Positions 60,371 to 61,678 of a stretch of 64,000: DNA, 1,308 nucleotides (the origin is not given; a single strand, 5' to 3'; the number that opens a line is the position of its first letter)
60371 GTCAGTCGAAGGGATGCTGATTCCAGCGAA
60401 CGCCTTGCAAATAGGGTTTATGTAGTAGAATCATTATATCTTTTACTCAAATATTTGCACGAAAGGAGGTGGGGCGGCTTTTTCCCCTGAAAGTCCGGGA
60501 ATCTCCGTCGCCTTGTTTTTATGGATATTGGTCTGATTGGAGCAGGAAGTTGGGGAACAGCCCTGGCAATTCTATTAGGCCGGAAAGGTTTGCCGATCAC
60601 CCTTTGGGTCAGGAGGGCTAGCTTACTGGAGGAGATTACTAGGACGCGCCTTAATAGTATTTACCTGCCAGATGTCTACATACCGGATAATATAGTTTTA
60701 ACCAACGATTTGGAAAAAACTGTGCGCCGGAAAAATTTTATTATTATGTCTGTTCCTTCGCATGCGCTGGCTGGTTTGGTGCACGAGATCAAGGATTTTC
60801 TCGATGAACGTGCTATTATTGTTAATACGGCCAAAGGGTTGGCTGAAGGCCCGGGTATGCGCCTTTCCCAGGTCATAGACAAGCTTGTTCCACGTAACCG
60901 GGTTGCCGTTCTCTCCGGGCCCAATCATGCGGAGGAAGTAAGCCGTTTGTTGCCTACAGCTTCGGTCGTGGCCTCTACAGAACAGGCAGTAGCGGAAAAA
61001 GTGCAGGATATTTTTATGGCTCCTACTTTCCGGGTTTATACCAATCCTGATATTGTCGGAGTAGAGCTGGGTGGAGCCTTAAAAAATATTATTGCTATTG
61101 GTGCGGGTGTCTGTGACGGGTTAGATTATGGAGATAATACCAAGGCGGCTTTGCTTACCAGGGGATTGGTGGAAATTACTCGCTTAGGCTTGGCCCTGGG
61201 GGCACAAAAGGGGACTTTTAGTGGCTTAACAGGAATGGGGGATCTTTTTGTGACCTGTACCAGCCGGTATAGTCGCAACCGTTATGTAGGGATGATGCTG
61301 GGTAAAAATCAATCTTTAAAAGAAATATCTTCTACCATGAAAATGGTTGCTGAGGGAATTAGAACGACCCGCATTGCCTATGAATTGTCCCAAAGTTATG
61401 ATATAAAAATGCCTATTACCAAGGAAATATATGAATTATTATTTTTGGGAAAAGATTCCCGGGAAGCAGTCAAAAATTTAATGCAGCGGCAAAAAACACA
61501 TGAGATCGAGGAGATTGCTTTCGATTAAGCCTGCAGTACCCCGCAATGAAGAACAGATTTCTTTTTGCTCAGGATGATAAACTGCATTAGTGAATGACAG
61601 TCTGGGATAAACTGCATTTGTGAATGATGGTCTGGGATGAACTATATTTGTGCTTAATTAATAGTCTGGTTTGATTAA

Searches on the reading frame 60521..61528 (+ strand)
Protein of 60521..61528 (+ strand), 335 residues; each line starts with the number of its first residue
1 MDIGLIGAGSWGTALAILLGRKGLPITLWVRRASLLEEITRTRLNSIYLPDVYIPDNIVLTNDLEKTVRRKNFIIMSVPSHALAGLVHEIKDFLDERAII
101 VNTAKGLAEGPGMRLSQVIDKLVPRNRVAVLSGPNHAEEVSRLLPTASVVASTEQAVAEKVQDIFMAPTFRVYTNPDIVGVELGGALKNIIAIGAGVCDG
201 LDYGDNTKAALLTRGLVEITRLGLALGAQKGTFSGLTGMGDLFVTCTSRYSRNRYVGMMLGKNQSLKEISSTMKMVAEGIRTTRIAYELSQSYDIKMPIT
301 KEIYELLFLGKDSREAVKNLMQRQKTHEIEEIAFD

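Call 11: find_encoding_contigs(protein=window:60521-61528:+, flank=10000, max_places=6)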
Protein window:60521-61528:+ (335 aa): 2 contigs read that carry it; 2 places shown.
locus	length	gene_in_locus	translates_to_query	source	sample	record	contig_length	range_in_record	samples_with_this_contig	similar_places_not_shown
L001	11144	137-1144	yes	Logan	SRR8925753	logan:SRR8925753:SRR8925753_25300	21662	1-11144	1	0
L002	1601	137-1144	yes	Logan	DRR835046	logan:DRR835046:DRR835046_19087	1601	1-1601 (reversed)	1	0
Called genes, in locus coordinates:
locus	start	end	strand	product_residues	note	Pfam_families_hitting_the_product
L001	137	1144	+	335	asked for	PF01210:NAD_Gly3P_dh_N, PF02558:ApbA, PF03807:F420_oxidored (faint), PF07479:NAD_Gly3P_dh_C, PF20618:GPD_NAD_C_bact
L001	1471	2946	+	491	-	PF09547:SpoIVA_ATPase, PF20438:SpoIVA_middle, PF20439:SpoIVA_C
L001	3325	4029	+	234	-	PF14343:PrcB_C, PF27162:OB_LytA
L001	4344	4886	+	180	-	PF01257:2Fe-2S_thioredx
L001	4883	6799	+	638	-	PF01512:Complex1_51K, PF10589:NADH_4Fe-4S, PF13237:Fer4_10 (weak)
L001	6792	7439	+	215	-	PF13510:Fer2_4, PF12838:Fer4_7 (faint), PF12797:Fer4_2 (faint), PF10588:NADH-G_4Fe-4S_3, PF22117:Fer4_Nqo3 (weak), PF12837:Fer4_6 (weak), PF00037:Fer4 (weak)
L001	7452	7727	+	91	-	-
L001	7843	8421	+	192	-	PF09986:DUF2225, PF13181:TPR_8 (faint)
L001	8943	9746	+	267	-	PF03446:NAD_binding_2, PF03807:F420_oxidored, PF14748:P5CR_dimer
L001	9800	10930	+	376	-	PF00696:AA_kinase, PF01472:PUA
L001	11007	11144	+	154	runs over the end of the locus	-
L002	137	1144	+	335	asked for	PF01210:NAD_Gly3P_dh_N, PF02558:ApbA, PF03807:F420_oxidored (faint), PF07479:NAD_Gly3P_dh_C, PF20618:GPD_NAD_C_bact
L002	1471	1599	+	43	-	?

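Call 16: list_cluster_members(proteins=[window:60521-61528:+, window:79-636:+, window:4362-5573:+, window:58260-59594:+])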
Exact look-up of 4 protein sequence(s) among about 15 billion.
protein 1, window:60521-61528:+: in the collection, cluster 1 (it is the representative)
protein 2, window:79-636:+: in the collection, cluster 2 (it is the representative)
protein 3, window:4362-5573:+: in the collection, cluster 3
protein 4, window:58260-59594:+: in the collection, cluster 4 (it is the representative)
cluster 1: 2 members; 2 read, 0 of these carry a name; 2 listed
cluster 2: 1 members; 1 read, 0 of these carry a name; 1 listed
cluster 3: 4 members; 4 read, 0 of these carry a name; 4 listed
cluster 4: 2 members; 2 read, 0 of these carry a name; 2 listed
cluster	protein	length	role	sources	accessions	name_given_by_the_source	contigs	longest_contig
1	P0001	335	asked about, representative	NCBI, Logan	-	-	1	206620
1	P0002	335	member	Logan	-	-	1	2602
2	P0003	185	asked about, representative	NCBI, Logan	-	-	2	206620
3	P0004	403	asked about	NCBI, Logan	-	-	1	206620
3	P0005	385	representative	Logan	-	-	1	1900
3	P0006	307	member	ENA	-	-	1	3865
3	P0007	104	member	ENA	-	-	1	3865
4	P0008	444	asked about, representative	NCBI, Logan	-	-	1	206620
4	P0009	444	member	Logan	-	-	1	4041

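Call 36: find_encoding_contigs(protein=P0006, flank=10000, max_places=6)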
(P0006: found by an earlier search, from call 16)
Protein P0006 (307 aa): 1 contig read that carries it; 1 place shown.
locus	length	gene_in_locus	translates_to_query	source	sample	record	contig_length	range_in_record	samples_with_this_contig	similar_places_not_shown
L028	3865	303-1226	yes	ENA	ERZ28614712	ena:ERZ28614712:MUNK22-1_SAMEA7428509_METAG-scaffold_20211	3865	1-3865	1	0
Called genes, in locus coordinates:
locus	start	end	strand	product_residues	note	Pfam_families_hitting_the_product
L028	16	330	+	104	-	-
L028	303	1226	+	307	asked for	PF09546:Spore_III_AE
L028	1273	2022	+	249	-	PF09581:Spore_III_AF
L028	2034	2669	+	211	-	-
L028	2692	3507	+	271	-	PF12685:SpoIIIAH, PF04545:Sigma70_r4, PF08281:Sigma70_r4_2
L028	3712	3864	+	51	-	?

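Call 54: search_protein_families(library=pfam, proteins=[window:60521-61525:+], max_evalue=0.1)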
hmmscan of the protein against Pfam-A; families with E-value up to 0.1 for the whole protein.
window:60521-61525:+ (335 aa): 7 families
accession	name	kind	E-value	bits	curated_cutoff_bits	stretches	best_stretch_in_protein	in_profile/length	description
PF07479.19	NAD_Gly3P_dh_C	-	3.7e-56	189.7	25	1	177-317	1-141/142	NAD-dependent glycerol-3-phosphate dehydrogenase C-terminus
PF01210.29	NAD_Gly3P_dh_N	-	1.5e-47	161.9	23.1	1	3-157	2-157/158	NAD-dependent glycerol-3-phosphate dehydrogenase N-terminus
PF20618.3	GPD_NAD_C_bact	-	5.4e-21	75.4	27.6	1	237-303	1-66/66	Bacterial GPD, NAD-dependent C-terminal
PF02558.23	ApbA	-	5.2e-08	33.1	22.2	1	3-129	1-119/150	Ketopantoate reductase PanE/ApbA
PF03807.23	F420_oxidored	-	1.8e-05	25.7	21.6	1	3-104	2-92/94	NADP oxidoreductase coenzyme F420-dependent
PF03446.21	NAD_binding_2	-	0.00011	22.7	21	1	2-104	1-93/161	NAD binding domain of 6-phosphogluconate dehydrogenase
PF10727.15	Rossmann-like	-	0.00032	20.9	23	1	2-93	16-95/131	Rossmann-like domain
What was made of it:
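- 60521..61528 (+): gpsA, downstream neighbour of copy 2. call 54 (PF01210, PF07479)
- Checked: The ORF at 60521-61528 matches PF01210 and PF07479 (GpsA) (call 54).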
